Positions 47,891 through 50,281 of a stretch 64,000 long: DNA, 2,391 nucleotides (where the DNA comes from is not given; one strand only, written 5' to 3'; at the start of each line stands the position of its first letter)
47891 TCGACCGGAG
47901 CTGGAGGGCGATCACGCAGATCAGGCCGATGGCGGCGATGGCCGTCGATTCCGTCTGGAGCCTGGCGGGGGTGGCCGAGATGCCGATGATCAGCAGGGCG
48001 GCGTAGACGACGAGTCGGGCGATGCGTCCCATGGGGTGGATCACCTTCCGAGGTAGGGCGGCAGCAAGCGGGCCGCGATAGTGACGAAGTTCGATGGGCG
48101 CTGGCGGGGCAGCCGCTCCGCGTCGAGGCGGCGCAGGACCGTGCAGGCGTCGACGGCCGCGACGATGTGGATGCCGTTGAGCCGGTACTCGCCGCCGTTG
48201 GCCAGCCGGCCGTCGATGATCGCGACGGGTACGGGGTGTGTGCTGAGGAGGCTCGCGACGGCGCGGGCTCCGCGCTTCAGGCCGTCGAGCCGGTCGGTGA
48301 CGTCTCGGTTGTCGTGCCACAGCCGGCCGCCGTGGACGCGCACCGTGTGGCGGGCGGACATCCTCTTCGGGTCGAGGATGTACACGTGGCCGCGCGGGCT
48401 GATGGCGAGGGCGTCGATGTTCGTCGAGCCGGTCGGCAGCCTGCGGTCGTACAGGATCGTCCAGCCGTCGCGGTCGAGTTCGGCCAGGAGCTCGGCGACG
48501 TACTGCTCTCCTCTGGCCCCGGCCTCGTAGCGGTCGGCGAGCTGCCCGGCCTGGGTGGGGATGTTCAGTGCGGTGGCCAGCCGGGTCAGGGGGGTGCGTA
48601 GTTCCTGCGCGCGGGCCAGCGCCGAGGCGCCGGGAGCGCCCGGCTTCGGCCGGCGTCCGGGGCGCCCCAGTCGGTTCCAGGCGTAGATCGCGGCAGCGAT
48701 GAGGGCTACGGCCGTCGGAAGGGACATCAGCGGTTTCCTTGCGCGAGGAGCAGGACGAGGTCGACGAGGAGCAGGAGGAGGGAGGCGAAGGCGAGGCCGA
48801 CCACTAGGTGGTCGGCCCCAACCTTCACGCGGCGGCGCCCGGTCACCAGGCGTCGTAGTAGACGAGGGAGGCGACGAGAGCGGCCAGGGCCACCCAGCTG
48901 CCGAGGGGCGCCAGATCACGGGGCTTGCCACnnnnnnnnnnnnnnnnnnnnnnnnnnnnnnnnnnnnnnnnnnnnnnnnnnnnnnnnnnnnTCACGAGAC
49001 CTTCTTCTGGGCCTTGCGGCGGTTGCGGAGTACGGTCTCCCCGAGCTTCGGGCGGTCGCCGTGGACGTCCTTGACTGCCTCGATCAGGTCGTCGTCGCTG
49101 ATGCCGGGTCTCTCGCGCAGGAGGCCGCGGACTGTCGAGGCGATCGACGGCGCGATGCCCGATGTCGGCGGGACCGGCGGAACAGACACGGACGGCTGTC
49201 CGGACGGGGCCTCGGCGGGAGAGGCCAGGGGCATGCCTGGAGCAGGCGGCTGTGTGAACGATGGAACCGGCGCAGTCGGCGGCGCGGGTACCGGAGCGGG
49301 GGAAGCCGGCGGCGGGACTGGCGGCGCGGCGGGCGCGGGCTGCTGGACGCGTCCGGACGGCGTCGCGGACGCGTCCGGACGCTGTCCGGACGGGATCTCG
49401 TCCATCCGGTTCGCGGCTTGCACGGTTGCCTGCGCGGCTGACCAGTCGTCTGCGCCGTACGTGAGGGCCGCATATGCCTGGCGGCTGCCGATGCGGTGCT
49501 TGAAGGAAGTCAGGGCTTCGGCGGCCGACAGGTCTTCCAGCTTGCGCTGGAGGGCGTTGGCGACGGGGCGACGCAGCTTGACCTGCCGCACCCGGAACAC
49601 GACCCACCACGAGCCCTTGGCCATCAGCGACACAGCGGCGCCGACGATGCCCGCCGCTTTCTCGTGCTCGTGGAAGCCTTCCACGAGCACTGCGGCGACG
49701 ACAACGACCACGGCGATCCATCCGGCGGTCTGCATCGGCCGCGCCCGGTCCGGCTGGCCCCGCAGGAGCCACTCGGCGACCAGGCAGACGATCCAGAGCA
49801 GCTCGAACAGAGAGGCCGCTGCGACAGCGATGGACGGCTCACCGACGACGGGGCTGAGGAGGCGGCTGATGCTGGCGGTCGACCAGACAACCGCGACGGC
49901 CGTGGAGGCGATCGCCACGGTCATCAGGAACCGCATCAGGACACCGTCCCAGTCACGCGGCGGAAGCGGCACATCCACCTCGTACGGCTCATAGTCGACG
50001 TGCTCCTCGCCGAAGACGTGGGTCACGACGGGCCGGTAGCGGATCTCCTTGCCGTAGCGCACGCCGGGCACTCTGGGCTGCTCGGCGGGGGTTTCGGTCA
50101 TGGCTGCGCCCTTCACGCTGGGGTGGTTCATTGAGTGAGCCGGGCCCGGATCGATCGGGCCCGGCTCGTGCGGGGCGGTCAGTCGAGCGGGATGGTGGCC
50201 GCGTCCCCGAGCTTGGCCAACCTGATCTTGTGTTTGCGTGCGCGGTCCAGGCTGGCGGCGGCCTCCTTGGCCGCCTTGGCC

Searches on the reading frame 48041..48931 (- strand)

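Call 90: search_protein_families(library=pfam, proteins=[window:48041-48931:-], max_evalue=0.0001)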
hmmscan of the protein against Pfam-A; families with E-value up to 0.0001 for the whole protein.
window:48041-48931:- (296 aa): 1 family
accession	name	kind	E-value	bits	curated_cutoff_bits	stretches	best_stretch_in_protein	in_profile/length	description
PF08378.17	NERD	-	2.2e-12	47.9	22.1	1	137-233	1-101/111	Nuclease-related domain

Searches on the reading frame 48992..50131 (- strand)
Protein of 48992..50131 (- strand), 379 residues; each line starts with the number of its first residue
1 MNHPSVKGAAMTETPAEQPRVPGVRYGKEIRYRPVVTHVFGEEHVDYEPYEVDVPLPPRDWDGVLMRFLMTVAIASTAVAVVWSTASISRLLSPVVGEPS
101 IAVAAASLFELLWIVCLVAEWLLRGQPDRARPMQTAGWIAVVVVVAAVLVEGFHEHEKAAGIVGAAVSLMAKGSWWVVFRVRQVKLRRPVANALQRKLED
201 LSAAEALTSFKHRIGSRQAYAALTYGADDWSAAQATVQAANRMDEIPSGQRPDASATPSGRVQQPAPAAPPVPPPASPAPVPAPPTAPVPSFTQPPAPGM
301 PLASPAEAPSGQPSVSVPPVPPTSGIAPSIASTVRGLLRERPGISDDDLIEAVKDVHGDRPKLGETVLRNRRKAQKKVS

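Call 78: search_protein_families(library=phrogs, proteins=[window:48992-50131:-], max_evalue=0.00001)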
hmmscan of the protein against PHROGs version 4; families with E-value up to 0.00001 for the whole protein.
window:48992-50131:- (379 aa): 2 families
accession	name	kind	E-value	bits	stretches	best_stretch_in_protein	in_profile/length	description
phrog_35187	-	unknown function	3.1e-35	123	1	33-256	10-230/293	-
phrog_29416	-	unknown function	3.8e-30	106.3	1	16-245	10-244/460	-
